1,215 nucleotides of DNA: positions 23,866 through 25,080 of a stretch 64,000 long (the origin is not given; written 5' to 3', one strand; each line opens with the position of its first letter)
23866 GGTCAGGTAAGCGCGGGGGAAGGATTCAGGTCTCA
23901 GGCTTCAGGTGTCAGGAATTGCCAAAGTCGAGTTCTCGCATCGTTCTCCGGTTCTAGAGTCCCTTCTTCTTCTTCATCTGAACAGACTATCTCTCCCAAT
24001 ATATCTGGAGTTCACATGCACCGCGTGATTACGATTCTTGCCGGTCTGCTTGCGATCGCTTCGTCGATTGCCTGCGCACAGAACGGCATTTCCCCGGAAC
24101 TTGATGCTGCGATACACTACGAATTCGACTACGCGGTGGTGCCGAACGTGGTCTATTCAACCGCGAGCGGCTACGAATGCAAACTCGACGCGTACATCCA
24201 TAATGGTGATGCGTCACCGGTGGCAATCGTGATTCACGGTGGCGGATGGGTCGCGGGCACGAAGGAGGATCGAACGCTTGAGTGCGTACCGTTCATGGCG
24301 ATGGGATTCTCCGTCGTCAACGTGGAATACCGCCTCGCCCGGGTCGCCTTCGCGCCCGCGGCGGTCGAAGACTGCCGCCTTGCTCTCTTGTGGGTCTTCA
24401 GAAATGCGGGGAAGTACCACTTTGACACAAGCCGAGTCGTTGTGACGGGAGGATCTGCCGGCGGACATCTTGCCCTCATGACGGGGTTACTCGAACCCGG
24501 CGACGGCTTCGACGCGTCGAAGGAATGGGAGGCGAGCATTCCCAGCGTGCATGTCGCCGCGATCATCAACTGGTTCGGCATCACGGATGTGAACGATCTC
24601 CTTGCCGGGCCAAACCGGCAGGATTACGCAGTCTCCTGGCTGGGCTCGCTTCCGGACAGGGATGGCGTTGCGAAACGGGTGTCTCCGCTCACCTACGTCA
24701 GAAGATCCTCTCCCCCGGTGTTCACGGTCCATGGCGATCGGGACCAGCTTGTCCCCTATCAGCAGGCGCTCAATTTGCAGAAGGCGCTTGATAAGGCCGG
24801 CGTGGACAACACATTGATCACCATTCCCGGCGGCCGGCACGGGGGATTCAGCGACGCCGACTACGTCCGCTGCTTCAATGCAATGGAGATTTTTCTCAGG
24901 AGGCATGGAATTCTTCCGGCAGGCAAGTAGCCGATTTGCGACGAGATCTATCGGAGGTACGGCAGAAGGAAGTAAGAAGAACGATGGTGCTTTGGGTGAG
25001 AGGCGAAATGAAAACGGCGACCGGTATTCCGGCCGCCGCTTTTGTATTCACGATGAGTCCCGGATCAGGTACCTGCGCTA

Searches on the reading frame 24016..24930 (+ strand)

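Call 52: search_protein_families(library=pfam, proteins=[window:24016-24930:+], max_evalue=0.0001)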
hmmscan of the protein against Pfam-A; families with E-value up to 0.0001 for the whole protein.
window:24016-24930:+ (304 aa): 6 families
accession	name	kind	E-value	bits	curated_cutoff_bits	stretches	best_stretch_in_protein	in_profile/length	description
PF20434.5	BD-FAE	-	1.7e-56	191.6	26.8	1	64-258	10-215/215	BD-FAE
PF07859.19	Abhydrolase_3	-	1.5e-23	84.1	25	1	71-276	2-207/210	alpha/beta hydrolase fold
PF00326.27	Peptidase_S9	-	1.4e-15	57.8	22.6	1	133-296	58-208/213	Prolyl oligopeptidase family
PF00135.34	COesterase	-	3e-07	30.2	27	1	63-153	98-197/515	Carboxylesterase family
PF01738.24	DLH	-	4.9e-06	26.7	21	1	201-280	120-191/217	Dienelactone hydrolase family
PF12146.15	Hydrolase_4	-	9.4e-05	22.2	27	0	232-280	191-237/239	Serine aminopeptidase, S33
